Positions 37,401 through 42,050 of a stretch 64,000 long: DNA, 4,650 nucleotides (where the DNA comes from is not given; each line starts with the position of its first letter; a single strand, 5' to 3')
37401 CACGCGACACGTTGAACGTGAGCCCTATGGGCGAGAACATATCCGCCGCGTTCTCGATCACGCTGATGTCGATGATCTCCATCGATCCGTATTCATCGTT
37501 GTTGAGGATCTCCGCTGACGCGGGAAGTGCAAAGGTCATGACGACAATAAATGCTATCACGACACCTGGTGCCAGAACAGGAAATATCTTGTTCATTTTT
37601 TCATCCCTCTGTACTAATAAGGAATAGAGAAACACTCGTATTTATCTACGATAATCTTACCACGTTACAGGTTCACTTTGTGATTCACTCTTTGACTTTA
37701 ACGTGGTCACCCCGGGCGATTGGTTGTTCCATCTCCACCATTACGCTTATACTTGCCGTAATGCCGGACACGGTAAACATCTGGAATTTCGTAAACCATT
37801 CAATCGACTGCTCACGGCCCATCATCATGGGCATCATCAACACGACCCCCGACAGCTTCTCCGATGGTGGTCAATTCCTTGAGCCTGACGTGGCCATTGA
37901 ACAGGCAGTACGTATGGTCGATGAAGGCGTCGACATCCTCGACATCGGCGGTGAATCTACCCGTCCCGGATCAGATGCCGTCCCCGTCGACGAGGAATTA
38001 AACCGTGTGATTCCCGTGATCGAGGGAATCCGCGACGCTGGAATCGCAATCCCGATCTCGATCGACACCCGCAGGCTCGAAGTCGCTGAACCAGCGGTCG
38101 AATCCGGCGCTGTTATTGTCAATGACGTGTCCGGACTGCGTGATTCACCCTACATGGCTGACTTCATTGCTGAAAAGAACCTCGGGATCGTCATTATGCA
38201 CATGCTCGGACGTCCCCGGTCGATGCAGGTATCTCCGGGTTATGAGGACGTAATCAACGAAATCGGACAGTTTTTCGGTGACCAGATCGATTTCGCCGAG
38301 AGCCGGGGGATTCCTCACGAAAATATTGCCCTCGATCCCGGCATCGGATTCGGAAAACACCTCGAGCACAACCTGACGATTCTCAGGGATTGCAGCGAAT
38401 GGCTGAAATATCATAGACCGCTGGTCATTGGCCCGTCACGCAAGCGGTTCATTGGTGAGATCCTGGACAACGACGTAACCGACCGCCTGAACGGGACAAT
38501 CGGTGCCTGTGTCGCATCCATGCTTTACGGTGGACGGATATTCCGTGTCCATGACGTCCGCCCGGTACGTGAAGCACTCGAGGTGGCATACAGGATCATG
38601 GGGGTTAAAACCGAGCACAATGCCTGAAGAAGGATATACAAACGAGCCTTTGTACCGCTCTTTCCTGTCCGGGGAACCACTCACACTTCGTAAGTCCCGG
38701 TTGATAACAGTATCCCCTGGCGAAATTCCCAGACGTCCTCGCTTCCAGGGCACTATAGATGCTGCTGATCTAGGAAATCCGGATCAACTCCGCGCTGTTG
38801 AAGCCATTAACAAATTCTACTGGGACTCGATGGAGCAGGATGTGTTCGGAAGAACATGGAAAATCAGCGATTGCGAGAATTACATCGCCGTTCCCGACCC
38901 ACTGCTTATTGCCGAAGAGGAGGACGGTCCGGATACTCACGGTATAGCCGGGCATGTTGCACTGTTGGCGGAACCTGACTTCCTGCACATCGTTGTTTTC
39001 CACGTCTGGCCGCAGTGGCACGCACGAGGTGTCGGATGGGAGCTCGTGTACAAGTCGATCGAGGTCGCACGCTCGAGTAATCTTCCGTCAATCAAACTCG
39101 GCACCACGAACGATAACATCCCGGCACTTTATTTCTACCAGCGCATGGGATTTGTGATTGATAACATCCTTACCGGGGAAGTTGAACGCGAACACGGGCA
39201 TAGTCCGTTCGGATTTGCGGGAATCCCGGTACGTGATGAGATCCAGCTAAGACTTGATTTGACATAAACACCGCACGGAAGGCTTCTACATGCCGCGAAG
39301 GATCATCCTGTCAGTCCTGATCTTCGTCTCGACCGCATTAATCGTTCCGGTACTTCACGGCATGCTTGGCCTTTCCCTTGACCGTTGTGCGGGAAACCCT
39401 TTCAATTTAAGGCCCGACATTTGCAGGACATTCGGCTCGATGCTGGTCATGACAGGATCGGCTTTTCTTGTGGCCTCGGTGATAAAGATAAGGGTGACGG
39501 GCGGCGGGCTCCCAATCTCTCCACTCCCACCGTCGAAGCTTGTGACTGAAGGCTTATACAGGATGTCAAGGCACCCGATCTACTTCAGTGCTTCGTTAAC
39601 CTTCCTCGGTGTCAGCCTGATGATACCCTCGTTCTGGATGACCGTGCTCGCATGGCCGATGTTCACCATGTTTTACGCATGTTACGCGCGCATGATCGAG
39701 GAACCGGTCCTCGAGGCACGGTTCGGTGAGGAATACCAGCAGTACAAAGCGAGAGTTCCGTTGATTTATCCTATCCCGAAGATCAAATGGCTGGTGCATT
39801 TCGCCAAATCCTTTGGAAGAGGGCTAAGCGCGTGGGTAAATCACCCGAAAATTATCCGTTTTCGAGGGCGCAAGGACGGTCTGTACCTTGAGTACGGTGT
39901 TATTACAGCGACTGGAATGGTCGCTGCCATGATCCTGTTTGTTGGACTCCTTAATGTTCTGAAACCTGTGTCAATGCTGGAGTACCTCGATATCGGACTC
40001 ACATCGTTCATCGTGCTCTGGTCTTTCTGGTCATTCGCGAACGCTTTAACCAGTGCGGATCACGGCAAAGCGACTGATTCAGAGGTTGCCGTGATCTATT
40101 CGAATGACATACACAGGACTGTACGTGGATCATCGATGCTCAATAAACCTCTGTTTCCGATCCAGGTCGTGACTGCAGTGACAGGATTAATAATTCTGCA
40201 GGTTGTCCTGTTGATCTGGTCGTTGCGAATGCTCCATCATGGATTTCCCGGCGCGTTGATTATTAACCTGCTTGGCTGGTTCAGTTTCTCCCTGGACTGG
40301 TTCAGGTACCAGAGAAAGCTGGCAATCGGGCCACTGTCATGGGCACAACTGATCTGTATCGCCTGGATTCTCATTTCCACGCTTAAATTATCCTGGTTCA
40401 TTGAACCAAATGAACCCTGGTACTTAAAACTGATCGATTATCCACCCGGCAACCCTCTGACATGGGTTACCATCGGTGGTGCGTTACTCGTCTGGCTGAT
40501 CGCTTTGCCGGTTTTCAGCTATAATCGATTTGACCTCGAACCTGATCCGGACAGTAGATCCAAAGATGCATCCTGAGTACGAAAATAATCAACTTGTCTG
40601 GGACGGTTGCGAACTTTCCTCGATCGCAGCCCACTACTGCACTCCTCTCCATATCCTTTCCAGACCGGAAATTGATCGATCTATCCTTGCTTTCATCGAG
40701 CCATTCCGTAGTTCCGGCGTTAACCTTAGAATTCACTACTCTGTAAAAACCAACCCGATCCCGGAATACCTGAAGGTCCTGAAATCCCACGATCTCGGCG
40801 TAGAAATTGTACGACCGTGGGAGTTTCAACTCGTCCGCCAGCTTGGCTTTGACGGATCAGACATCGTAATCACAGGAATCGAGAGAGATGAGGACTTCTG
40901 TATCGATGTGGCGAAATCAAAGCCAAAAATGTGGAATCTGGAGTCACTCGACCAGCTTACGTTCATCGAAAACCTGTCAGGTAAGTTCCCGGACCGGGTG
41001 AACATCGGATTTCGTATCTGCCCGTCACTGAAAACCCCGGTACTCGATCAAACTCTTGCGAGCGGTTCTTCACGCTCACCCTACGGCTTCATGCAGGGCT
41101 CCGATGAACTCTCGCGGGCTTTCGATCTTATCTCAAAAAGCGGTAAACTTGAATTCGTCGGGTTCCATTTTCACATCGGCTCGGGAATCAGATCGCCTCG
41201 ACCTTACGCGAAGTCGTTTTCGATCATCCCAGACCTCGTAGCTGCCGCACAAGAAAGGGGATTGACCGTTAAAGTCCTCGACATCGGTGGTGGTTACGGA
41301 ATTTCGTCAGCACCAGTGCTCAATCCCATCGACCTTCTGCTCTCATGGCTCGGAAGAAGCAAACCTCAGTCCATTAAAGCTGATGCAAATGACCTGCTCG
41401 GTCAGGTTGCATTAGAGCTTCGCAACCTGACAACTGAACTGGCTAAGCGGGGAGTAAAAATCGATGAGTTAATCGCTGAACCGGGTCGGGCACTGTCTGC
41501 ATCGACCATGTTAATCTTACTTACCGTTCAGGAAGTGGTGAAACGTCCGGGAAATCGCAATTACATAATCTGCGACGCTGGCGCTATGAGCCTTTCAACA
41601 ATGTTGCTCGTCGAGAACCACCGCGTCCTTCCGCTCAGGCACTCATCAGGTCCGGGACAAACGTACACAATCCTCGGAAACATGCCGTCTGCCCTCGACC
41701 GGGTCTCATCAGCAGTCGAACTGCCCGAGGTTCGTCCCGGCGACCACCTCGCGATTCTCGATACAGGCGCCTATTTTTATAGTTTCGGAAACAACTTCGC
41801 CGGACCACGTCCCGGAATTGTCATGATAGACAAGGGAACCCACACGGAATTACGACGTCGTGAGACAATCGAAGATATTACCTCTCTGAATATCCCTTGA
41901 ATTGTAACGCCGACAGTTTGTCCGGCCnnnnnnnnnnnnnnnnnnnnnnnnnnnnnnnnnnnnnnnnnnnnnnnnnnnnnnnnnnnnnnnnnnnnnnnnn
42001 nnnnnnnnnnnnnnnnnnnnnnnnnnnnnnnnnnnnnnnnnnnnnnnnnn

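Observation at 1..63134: Seven paralogous lipoproteins share an unassigned ~350-aa N-terminal module with interchangeable C-terminal domains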

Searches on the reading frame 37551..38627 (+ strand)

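Call 71: search_protein_families(library=pfam, proteins=[window:37551-38627:+], max_evalue=0.01)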
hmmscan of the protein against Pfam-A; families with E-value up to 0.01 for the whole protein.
window:37551-38627:+ (358 aa): 1 family
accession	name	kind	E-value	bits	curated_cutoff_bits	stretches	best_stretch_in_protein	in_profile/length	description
PF00809.28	Pterin_bind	-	1.8e-77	260.7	25.5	1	93-334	1-244/244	Pterin binding enzyme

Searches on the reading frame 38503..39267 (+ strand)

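Call 71: search_protein_families(library=pfam, proteins=[window:38503-39267:+], max_evalue=0.01)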
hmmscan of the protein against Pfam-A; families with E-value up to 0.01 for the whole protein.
window:38503-39267:+ (254 aa): 3 families
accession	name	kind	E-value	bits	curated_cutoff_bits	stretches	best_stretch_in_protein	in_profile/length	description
PF00583.31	Acetyltransf_1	-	1e-11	45.6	20.7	1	106-217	8-116/116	Acetyltransferase (GNAT) family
PF13508.13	Acetyltransf_7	-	2.4e-06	28.2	27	1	135-218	6-83/84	Acetyltransferase (GNAT) domain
PF13673.13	Acetyltransf_10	-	6e-05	23.5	23.6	1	147-218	41-108/128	Acetyltransferase (GNAT) domain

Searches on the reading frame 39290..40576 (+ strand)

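Call 71: search_protein_families(library=pfam, proteins=[window:39290-40576:+], max_evalue=0.01)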
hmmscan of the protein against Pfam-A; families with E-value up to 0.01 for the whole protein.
window:39290-40576:+ (428 aa): 3 families
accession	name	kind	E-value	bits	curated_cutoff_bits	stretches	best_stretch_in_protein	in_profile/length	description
PF04191.18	PEMT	-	1.6e-13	51.4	25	1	46-147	3-104/105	Phospholipid methyltransferase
PF06966.17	DUF1295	-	4.5e-06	26.7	20.4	1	82-156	153-235/235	Protein of unknown function (DUF1295)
PF04140.19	ICMT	-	0.00041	21.1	24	1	79-130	30-81/95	Isoprenylcysteine carboxyl methyltransferase (ICMT) family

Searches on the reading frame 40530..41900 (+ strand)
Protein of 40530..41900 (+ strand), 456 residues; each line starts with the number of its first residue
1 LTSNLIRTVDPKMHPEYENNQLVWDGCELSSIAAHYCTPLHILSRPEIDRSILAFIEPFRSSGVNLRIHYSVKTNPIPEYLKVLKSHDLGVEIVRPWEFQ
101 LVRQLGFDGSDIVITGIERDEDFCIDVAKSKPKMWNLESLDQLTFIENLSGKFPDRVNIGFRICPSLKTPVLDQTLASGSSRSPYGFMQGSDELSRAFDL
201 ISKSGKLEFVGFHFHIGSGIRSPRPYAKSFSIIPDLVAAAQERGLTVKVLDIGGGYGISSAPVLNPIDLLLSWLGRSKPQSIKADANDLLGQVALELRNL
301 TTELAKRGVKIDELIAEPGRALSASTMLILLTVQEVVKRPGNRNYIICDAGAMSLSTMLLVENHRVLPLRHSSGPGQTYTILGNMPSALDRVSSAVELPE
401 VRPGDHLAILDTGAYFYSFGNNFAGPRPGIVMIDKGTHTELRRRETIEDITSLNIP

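Call 16: search_protein_families(library=pfam, proteins=[window:40530-41900:+], max_evalue=0.001)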
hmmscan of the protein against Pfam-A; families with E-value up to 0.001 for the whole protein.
window:40530-41900:+ (456 aa): 2 families
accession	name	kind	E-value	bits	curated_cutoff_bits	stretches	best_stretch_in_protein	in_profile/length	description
PF02784.22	Orn_Arg_deC_N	-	1.1e-27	97.5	23.4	1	65-324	17-247/247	Pyridoxal-dependent decarboxylase, pyridoxal binding domain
PF00278.28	Orn_DAP_Arg_deC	-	2e-09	38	23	1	325-413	6-95/95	Pyridoxal-dependent decarboxylase, C-terminal sheet domain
